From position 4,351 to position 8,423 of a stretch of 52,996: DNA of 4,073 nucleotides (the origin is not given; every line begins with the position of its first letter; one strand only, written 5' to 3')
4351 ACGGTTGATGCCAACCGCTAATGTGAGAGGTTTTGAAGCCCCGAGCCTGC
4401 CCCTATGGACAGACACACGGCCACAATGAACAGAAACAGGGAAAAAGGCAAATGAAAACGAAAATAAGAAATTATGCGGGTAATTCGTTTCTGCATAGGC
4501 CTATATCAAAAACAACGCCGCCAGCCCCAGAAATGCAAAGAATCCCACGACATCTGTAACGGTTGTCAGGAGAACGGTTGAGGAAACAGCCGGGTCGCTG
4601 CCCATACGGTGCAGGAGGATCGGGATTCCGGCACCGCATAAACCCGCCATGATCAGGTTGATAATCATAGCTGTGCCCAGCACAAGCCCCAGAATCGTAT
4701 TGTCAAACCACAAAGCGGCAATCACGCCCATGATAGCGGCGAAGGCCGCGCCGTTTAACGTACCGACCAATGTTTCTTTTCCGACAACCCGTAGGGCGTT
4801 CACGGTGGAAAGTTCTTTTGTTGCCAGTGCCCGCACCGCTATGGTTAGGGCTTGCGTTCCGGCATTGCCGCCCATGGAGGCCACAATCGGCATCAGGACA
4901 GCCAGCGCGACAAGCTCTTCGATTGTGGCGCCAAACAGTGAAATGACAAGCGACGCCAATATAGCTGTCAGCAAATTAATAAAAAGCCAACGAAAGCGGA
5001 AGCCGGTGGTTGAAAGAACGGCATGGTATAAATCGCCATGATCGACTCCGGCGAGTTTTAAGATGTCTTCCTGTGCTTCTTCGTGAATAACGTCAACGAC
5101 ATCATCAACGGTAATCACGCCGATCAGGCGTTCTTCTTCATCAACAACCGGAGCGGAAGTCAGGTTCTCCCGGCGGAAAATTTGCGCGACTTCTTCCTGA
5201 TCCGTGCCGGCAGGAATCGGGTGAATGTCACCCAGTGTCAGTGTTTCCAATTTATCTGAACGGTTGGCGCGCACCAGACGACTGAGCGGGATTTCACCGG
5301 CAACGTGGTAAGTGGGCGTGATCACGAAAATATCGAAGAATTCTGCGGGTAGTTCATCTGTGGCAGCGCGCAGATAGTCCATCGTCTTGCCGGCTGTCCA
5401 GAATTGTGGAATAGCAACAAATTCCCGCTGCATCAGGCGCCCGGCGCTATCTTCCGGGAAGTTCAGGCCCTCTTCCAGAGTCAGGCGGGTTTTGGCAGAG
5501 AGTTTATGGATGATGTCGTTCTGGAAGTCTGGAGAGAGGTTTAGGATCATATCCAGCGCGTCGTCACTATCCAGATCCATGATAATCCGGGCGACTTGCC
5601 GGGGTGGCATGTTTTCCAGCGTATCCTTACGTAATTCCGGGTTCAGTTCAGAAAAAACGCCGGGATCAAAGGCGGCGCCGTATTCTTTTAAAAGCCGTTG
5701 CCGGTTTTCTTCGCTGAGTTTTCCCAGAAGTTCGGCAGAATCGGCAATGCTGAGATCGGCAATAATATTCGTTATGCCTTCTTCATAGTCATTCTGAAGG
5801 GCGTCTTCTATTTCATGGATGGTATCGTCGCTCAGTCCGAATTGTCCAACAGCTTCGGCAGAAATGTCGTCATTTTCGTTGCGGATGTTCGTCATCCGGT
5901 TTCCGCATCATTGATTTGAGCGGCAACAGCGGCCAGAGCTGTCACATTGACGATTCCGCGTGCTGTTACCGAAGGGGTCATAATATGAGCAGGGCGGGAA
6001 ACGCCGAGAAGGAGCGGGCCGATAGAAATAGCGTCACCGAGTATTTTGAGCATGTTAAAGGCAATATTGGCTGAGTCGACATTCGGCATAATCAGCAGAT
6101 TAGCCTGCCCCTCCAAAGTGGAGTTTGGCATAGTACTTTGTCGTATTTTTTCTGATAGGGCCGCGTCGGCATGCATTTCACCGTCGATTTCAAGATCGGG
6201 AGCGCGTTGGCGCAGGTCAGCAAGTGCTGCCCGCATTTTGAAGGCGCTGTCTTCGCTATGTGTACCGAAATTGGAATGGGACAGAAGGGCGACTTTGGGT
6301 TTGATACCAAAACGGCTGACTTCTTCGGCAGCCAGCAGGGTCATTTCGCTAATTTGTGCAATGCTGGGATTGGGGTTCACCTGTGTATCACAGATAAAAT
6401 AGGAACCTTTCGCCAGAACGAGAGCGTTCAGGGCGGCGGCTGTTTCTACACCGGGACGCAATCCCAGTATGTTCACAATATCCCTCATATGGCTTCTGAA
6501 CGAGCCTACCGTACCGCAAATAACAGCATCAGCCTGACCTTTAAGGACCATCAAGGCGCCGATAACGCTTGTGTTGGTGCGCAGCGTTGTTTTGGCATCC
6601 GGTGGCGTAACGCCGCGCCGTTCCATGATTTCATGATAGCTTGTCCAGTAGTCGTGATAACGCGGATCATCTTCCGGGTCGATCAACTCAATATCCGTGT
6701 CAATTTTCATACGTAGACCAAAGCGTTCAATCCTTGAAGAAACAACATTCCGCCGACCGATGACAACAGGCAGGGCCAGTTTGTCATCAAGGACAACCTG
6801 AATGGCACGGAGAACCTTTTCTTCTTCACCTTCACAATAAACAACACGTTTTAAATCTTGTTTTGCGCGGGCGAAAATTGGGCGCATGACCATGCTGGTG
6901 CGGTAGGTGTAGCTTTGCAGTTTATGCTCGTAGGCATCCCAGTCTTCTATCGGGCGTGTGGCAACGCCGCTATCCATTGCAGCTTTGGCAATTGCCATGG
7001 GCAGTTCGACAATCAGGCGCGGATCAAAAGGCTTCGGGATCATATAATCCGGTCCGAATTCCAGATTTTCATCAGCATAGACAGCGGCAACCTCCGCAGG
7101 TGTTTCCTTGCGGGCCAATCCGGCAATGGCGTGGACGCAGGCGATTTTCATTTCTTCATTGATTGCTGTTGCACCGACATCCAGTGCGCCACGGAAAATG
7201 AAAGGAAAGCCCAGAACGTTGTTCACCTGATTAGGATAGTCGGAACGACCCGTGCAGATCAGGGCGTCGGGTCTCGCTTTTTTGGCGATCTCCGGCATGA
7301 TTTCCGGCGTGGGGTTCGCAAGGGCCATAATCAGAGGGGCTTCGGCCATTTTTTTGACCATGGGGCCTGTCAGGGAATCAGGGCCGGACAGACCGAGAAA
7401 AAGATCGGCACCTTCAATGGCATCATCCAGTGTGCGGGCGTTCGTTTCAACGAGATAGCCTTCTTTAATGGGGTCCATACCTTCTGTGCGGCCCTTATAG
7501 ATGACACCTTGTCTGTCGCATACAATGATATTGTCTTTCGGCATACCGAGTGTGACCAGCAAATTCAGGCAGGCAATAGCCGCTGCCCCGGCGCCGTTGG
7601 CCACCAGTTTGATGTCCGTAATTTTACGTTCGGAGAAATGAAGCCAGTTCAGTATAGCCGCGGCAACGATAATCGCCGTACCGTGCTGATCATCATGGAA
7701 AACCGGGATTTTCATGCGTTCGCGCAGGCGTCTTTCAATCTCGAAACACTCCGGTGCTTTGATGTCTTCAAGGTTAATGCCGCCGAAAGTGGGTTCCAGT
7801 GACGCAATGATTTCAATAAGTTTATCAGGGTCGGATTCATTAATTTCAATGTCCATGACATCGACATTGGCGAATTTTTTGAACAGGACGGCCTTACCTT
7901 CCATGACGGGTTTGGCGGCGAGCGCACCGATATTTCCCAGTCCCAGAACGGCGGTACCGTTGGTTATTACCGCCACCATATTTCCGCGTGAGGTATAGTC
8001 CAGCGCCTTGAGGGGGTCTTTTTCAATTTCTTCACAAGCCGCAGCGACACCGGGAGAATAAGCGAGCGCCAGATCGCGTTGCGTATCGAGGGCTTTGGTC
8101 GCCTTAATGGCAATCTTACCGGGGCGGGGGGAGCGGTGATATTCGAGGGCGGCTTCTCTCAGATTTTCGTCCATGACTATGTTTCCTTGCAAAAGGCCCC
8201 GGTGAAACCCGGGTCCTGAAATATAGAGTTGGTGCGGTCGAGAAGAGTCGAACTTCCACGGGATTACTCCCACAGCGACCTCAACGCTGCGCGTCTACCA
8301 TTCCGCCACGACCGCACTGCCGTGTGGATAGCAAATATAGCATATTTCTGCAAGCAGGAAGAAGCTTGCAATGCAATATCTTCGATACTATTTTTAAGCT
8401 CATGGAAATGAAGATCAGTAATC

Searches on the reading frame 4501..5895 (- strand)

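Call 78: search_protein_families(library=pfam, proteins=[window:4501-5895:-], max_evalue=0.00001)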
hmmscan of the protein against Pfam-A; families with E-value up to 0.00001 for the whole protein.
window:4501-5895:- (464 aa): 3 families
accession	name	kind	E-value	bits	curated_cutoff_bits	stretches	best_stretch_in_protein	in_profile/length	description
PF01769.21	MgtE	-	1.6e-33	116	27.6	1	335-458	1-125/125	Divalent cation transporter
PF03448.22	MgtE_N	-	1.6e-18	67.6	25.9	1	49-149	2-102/102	MgtE intracellular N domain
PF00571.33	CBS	-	2.2e-11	44.3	24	1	224-271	9-56/57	CBS domain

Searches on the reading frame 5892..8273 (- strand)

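Call 78: search_protein_families(library=pfam, proteins=[window:5892-8273:-], max_evalue=0.00001)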
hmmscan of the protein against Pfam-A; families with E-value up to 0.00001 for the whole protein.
window:5892-8273:- (793 aa): 3 families
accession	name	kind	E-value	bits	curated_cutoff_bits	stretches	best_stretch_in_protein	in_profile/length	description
PF01515.24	PTA_PTB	-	1.6e-94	317.3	24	1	461-782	1-319/319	Phosphate acetyl/butaryl transferase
PF00390.24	malic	-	7.3e-31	107.8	23.1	1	53-184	3-182/182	Malic enzyme, N-terminal domain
PF03949.21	Malic_M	-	2e-17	63.8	23.5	1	198-394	3-232/258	Malic enzyme, NAD binding domain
